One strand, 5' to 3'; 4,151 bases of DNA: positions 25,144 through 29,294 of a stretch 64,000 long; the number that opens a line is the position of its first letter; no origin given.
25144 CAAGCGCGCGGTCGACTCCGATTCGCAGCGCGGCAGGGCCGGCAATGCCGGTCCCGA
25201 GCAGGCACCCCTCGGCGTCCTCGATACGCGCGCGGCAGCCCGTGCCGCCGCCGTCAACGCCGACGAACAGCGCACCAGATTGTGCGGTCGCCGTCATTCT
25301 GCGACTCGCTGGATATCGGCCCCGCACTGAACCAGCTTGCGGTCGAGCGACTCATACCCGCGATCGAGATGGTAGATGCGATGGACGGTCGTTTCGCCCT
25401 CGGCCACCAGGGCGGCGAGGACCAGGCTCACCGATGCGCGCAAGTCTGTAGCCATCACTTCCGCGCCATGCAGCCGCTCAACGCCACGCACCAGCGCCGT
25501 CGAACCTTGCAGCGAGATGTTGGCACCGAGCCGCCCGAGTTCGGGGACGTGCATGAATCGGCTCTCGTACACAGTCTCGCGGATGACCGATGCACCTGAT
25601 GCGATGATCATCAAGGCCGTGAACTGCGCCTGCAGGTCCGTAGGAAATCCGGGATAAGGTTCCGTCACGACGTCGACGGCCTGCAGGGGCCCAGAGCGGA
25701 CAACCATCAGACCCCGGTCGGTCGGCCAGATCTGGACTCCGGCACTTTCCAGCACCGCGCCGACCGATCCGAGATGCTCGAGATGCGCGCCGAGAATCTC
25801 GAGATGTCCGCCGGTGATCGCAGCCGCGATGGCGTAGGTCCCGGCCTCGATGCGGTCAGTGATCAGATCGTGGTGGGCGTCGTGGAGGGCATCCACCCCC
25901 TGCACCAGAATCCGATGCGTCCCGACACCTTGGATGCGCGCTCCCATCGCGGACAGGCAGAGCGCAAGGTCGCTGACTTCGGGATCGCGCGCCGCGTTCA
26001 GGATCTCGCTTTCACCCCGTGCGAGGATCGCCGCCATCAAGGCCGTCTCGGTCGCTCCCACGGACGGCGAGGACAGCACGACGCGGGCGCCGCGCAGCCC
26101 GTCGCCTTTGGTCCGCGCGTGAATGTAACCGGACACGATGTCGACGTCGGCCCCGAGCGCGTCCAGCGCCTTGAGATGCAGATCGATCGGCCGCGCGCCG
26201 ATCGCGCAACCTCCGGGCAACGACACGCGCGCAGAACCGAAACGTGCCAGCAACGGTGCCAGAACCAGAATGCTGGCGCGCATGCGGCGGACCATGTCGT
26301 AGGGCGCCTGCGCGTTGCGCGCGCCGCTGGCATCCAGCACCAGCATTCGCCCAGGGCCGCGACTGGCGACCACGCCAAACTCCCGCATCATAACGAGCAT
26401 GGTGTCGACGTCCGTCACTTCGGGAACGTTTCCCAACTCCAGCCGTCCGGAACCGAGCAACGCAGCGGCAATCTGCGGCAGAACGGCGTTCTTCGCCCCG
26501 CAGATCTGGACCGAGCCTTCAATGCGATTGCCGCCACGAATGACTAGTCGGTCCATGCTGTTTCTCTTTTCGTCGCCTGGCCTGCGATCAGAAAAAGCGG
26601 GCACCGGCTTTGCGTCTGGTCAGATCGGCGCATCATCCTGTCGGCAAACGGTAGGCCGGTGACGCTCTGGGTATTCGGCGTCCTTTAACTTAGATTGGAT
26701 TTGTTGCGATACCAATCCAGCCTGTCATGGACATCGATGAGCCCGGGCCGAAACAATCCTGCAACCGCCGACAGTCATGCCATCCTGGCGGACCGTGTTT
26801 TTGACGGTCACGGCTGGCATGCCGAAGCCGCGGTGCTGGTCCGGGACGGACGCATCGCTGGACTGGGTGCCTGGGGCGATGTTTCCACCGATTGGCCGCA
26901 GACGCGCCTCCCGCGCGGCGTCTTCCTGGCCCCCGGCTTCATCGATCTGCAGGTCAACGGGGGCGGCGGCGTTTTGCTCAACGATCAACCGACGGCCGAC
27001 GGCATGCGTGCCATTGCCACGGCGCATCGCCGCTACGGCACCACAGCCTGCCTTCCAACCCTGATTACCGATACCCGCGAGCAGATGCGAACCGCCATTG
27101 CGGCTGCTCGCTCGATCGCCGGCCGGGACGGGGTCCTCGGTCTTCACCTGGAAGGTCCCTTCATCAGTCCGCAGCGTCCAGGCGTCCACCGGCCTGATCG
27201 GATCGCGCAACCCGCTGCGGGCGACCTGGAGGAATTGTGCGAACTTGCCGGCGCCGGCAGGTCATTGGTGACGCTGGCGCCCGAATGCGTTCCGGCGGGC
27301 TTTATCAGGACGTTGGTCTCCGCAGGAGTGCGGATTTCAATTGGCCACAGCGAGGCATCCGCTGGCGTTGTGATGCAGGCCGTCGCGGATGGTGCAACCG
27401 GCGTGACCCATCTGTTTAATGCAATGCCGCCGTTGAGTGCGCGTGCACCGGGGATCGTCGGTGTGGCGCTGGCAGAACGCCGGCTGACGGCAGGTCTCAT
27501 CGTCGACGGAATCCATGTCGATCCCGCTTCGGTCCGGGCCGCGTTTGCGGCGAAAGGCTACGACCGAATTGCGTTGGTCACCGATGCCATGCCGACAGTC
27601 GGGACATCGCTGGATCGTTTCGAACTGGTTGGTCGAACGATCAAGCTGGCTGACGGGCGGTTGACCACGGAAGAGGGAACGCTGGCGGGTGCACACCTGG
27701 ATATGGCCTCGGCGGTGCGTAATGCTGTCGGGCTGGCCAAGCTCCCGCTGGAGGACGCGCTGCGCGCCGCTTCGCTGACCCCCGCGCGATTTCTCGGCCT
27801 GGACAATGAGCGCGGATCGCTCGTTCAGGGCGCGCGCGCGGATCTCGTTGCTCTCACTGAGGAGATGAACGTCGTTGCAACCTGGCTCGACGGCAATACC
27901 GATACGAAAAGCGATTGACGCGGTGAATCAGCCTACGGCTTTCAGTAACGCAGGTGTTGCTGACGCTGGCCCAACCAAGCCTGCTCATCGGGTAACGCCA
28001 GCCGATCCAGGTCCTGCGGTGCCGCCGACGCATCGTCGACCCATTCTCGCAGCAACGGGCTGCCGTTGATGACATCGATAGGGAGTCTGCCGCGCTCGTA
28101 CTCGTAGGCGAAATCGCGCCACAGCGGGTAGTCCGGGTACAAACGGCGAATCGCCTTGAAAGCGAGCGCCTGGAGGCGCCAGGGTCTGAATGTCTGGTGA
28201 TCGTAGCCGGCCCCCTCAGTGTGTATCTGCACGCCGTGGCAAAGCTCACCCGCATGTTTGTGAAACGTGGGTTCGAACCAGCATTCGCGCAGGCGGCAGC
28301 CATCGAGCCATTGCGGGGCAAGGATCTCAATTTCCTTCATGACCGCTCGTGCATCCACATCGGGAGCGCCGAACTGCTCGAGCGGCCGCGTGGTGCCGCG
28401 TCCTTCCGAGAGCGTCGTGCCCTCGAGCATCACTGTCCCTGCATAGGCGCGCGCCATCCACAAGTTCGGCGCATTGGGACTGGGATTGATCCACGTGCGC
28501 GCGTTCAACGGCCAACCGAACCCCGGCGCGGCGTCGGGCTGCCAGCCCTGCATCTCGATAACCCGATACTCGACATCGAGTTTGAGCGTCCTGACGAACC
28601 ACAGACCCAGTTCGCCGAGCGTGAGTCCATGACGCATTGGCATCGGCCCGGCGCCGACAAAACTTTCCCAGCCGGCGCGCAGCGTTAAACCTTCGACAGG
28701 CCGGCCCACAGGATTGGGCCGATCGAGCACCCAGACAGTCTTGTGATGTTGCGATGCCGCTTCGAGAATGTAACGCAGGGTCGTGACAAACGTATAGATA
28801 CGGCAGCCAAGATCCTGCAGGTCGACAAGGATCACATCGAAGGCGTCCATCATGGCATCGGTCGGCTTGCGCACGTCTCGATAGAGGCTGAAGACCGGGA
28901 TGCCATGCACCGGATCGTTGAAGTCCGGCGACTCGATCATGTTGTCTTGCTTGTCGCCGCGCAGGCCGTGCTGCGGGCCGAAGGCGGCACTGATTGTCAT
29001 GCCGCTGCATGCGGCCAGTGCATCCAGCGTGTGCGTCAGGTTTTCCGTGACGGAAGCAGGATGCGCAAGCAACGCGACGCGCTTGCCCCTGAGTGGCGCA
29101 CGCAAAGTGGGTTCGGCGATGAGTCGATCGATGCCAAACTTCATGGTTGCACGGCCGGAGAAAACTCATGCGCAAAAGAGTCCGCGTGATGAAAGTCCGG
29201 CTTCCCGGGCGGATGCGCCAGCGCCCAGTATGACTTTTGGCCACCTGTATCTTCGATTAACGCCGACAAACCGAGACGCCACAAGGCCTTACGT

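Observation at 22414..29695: Amino-sugar/MurNAc salvage locus headed by a biosynthetic murA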

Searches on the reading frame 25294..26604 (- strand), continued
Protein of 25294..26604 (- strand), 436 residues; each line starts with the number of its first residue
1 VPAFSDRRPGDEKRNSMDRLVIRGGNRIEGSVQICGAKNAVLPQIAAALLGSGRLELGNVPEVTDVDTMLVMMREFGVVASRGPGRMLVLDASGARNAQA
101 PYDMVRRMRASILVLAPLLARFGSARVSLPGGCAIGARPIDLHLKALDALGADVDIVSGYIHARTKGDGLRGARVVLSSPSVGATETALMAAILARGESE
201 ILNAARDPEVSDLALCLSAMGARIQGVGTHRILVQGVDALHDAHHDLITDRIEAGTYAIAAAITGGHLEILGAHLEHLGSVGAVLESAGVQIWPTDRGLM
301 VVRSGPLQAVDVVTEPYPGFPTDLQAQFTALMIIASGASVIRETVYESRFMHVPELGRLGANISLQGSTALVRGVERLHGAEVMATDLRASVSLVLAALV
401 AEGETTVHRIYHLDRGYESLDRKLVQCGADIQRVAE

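Call 80: list_cluster_members(proteins=[L005:9348-10607:+, L006:9914-11173:+, L010:6331-7590:+, L011:6804-8063:+, L013:5157-6416:+, L022:81-1340:+, L028:10001-11260:+, L031:2101-3360:+, L032:5357-6613:+, L034:9442-10701:+])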
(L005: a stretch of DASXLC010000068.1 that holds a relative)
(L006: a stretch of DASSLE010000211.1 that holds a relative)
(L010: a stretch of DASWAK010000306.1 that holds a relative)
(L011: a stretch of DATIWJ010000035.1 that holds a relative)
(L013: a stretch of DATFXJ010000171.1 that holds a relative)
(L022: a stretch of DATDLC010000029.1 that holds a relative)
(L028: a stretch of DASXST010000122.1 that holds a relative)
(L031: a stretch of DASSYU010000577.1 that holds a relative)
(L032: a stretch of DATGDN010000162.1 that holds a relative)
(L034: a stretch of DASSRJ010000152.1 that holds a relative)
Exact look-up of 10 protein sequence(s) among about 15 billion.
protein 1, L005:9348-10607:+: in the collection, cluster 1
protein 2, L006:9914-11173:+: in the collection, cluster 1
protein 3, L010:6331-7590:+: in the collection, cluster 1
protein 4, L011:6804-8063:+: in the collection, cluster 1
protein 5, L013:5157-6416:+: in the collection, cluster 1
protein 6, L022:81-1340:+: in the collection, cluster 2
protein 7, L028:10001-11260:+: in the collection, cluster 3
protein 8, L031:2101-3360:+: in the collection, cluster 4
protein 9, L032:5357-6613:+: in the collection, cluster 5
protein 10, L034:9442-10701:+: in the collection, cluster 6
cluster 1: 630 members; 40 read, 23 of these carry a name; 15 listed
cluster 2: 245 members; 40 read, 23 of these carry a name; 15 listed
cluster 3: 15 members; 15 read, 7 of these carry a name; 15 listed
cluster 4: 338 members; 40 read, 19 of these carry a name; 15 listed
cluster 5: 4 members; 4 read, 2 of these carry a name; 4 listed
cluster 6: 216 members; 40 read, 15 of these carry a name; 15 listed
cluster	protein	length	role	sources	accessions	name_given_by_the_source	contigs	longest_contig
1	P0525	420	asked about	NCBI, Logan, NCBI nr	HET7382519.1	MAG TPA: UDP-N-acetylglucosamine 1-carboxyvinyltransferase [Pseudolabrys sp.] | UDP-N-acetylglucosamine 1-carboxyvinyltransferase [Pseudolabrys sp.]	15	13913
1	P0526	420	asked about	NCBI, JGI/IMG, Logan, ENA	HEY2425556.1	MAG TPA: UDP-N-acetylglucosamine 1-carboxyvinyltransferase [Pseudolabrys sp.] | UDP-N-acetylglucosamine 1-carboxyvinyltransferase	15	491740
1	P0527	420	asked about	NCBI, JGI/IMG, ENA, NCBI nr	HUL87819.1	MAG TPA: UDP-N-acetylglucosamine 1-carboxyvinyltransferase [Pseudolabrys sp.] | UDP-N-acetylglucosamine 1-carboxyvinyltransferase | UDP-N-acetylglucosamine 1-carboxyvinyltransferase [Pseudolabrys sp.]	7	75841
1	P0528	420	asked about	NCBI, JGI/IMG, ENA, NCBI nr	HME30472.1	MAG TPA: UDP-N-acetylglucosamine 1-carboxyvinyltransferase [Pseudolabrys sp.] | UDP-N-acetylglucosamine 1-carboxyvinyltransferase | UDP-N-acetylglucosamine 1-carboxyvinyltransferase [Pseudolabrys sp.]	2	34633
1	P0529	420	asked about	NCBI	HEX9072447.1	MAG TPA: UDP-N-acetylglucosamine 1-carboxyvinyltransferase [Pseudolabrys sp.]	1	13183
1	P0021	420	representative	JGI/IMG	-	UDP-N-acetylglucosamine 1-carboxyvinyltransferase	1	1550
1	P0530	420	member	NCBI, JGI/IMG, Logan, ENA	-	UDP-N-acetylglucosamine 1-carboxyvinyltransferase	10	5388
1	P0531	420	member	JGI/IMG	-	UDP-N-acetylglucosamine 1-carboxyvinyltransferase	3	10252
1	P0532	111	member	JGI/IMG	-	glucosamine kinase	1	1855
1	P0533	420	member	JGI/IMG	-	UDP-N-acetylglucosamine 1-carboxyvinyltransferase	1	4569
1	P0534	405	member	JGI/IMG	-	UDP-N-acetylglucosamine 1-carboxyvinyltransferase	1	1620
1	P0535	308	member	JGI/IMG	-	UDP-N-acetylglucosamine 1-carboxyvinyltransferase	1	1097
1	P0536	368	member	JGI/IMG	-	UDP-N-acetylglucosamine 1-carboxyvinyltransferase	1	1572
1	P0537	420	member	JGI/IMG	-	UDP-N-acetylglucosamine 1-carboxyvinyltransferase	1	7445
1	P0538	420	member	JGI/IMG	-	UDP-N-acetylglucosamine 1-carboxyvinyltransferase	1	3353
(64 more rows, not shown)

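Call 85: list_cluster_members(proteins=[P0008, P0031, P0034, P0055, P0116, P0007, L035:10001-11260:+, L043:10001-11260:+, L037:10001-11260:+, L049:10001-11260:+])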
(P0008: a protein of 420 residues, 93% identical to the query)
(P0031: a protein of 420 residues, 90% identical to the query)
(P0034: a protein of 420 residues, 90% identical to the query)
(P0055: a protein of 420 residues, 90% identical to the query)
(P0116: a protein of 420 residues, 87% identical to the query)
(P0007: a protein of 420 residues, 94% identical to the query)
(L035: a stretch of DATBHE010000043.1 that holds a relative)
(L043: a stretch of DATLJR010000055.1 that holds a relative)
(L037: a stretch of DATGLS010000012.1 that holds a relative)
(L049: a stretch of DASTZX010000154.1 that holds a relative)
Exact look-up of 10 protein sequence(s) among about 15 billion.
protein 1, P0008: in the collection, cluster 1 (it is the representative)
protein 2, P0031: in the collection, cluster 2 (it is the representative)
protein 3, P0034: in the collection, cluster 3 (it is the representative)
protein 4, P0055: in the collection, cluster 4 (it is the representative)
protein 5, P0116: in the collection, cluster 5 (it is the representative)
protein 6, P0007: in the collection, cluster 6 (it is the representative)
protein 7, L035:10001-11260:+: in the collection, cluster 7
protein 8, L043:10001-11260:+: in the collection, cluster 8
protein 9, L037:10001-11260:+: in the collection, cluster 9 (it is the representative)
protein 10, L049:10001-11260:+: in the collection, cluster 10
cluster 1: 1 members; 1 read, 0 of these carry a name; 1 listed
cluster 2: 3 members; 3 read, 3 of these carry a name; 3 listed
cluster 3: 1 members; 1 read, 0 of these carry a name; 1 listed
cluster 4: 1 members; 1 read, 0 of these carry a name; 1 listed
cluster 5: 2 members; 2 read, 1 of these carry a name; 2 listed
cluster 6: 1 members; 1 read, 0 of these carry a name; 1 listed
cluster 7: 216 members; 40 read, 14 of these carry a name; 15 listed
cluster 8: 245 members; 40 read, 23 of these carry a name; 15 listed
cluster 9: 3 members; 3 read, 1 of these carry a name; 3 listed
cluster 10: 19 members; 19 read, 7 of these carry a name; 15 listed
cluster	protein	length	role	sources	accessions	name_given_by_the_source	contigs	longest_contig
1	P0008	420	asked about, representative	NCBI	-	-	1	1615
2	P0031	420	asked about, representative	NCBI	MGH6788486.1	MAG: UDP-N-acetylglucosamine 1-carboxyvinyltransferase [Pseudolabrys sp.]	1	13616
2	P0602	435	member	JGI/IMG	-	UDP-N-acetylglucosamine 1-carboxyvinyltransferase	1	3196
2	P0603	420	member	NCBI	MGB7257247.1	MAG: UDP-N-acetylglucosamine 1-carboxyvinyltransferase [Pseudolabrys sp.]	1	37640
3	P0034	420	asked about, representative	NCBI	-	-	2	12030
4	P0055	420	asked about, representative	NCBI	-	-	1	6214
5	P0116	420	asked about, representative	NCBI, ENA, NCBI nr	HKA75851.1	MAG TPA: UDP-N-acetylglucosamine 1-carboxyvinyltransferase [Pseudolabrys sp.] | UDP-N-acetylglucosamine 1-carboxyvinyltransferase [Pseudolabrys sp.]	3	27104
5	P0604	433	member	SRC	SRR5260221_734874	-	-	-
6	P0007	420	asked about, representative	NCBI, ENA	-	-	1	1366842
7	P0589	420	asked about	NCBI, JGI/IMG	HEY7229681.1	MAG TPA: UDP-N-acetylglucosamine 1-carboxyvinyltransferase [Pseudolabrys sp.] | UDP-N-acetylglucosamine 1-carboxyvinyltransferase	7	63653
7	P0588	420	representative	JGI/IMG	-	UDP-N-acetylglucosamine 1-carboxyvinyltransferase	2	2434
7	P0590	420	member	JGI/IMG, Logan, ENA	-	UDP-N-acetylglucosamine 1-carboxyvinyltransferase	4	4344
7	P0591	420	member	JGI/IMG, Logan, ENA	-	UDP-N-acetylglucosamine 1-carboxyvinyltransferase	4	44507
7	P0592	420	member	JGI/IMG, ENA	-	UDP-N-acetylglucosamine 1-carboxyvinyltransferase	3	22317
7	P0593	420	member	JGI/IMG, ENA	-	UDP-N-acetylglucosamine 1-carboxyvinyltransferase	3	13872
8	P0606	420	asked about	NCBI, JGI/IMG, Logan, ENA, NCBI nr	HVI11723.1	MAG TPA: UDP-N-acetylglucosamine 1-carboxyvinyltransferase [Pseudolabrys sp.] | UDP-N-acetylglucosamine 1-carboxyvinyltransferase | UDP-N-acetylglucosamine 1-carboxyvinyltransferase [Pseudolabrys sp.]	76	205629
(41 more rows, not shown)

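Call 86: find_encoding_contigs(protein=P0606, flank=1500, max_places=10)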
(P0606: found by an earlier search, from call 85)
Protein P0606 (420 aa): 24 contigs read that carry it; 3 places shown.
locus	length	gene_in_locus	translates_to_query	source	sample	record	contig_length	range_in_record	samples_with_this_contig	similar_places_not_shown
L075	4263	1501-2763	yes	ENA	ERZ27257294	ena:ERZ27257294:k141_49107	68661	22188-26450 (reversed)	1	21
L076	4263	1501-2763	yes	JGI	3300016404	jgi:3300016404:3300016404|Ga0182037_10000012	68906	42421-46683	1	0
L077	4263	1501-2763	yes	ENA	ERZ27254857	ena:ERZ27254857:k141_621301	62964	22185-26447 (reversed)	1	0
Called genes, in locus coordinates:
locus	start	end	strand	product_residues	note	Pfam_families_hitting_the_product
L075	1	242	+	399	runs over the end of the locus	PF07075:NamZ_N, PF20732:NamZ_C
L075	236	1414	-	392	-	PF01979:Amidohydro_1, PF07969:Amidohydro_3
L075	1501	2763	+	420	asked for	PF00275:EPSP_synthase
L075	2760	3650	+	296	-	PF01869:BcrAD_BadFG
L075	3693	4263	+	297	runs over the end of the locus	PF13580:SIS_2 (weak), PF22645:GKRP_SIS_N, PF01380:SIS (weak), PF14555:UBA_4 (faint)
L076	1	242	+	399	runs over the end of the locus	PF07075:NamZ_N, PF20732:NamZ_C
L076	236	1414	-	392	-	PF01979:Amidohydro_1, PF07969:Amidohydro_3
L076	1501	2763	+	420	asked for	PF00275:EPSP_synthase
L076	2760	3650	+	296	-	PF01869:BcrAD_BadFG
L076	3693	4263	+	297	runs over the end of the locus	PF13580:SIS_2 (weak), PF22645:GKRP_SIS_N, PF01380:SIS (weak), PF14555:UBA_4 (faint)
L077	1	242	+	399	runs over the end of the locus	PF07075:NamZ_N, PF20732:NamZ_C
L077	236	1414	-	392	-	PF01979:Amidohydro_1, PF07969:Amidohydro_3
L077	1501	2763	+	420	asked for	PF00275:EPSP_synthase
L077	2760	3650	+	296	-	PF01869:BcrAD_BadFG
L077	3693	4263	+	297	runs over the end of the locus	PF13580:SIS_2 (weak), PF22645:GKRP_SIS_N, PF01380:SIS (weak), PF14555:UBA_4 (faint)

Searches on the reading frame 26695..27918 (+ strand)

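Call 3: search_protein_families(library=ncbifam, proteins=[window:26695-27918:+])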
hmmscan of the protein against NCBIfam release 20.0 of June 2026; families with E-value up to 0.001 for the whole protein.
window:26695-27918:+ (407 aa): 18 families
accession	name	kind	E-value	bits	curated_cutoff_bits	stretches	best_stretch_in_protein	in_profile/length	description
NF008371.0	PRK11170.1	equivalog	8.2e-93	311.3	483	1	29-404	3-380/382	N-acetylglucosamine-6-phosphate deacetylase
TIGR00221.1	nagA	equivalog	5e-91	305.5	225.65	1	27-401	4-380/380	N-acetylglucosamine-6-phosphate deacetylase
TIGR02318.1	phosphono_phnM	equivalog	2.3e-09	36.7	390.55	1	348-401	318-373/376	phosphonate metabolism protein PhnM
NF011989.0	PRK15446.2-5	equivalog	2.1e-07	30.1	565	1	339-400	311-374/385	alpha-D-ribose 1-methylphosphonate 5-triphosphate diphosphatase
NF011990.0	PRK15446.2-6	subfamily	9.8e-07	27.8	233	1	341-402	317-381/390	alpha-D-ribose 1-methylphosphonate 5-triphosphate diphosphatase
TIGR01224.1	hutI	equivalog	1e-06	27.8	298.15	1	335-390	299-354/377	imidazolonepropionase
NF011984.0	PRK15446.1-5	equivalog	1.5e-06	27.3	260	1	346-393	319-367/379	alpha-D-ribose 1-methylphosphonate 5-triphosphate diphosphatase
NF006689.0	PRK09237.1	equivalog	1.6e-06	26.9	371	0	331-392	281-340/383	amidohydrolase/deacetylase family metallohydrolase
NF011987.0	PRK15446.2-3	subfamily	3.2e-06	26.2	253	1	349-403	326-383/395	alpha-D-ribose 1-methylphosphonate 5-triphosphate diphosphatase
TIGR01975.1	isoAsp_dipep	equivalog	5.1e-06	25.9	331.25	1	338-398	312-371/389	beta-aspartyl-peptidase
NF006549.0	PRK09045.1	equivalog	5.3e-06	25.3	540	1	348-388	339-379/444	TRZ/ATZ family hydrolase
NF051886.1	XaaProDiPepCaul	equivalog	3e-05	23.2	500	0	351-389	338-375/398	Xaa-Pro dipeptidase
NF005759.0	PRK07583.1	equivalog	3e-05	22.9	403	0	335-387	343-396/438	cytosine deaminase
NF006679.0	PRK09228.1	subfamily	4.2e-05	22.5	351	0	42-87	29-77/433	guanine deaminase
NF004839.0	PRK06189.1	equivalog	9.2e-05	21.2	631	0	328-390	331-392/451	allantoinase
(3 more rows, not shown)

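Call 4: search_protein_families(library=pfam, proteins=[window:26695-27918:+])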
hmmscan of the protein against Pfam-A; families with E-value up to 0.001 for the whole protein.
window:26695-27918:+ (407 aa): 3 families
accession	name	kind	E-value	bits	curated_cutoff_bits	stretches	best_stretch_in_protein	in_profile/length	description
PF01979.26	Amidohydro_1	-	2.6e-23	83.3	25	1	78-401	2-343/345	Amidohydrolase family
PF07969.17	Amidohydro_3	-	1.2e-07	32.1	29.7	1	349-396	406-464/472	Amidohydrolase family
PF22039.1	HUTI_composite_bact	-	0.00015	21.8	25.5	1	45-69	1-25/26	Imidazolonepropionase-like composite domain, bacteria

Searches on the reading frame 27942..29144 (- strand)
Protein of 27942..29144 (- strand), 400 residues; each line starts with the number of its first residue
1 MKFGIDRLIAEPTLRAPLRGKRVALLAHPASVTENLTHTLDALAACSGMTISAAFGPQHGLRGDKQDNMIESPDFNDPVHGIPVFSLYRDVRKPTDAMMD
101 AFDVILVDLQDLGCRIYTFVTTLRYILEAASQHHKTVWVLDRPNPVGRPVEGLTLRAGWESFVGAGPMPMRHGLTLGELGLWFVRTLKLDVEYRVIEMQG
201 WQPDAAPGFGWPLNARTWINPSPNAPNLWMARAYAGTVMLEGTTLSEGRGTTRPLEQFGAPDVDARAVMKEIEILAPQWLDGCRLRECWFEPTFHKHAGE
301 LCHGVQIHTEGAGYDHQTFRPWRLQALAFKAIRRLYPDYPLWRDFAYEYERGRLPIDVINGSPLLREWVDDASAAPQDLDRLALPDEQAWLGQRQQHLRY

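Call 3: search_protein_families(library=ncbifam, proteins=[window:27942-29144:-])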
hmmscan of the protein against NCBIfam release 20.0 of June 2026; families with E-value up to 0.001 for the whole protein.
window:27942-29144:- (400 aa): 0 families

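Call 4: search_protein_families(library=pfam, proteins=[window:27942-29144:-])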
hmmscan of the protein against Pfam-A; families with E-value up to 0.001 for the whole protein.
window:27942-29144:- (400 aa): 2 families
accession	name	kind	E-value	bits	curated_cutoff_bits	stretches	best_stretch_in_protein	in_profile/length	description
PF07075.17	NamZ_N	-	9.5e-71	237.8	26.9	1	23-228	1-202/203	Exo-beta-N-acetylmuramidase NamZ, N-terminal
PF20732.2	NamZ_C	-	1.9e-42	146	25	1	233-400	2-152/152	Exo-beta-N-acetylmuramidase NamZ, C-terminal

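Call 51: search_solved_structures(query=window:27942-29144:-, max_evalue=0.001)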
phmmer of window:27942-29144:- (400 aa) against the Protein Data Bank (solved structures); distinct sequences matched with E-value up to 0.001: 2.
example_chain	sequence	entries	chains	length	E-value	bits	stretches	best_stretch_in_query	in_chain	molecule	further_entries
4k05_A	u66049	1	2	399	1.7e-47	165.6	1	10-368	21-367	Conserved hypothetical exported protein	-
4jja_A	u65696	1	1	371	5.6e-39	137.6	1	18-263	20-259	hypothetical protein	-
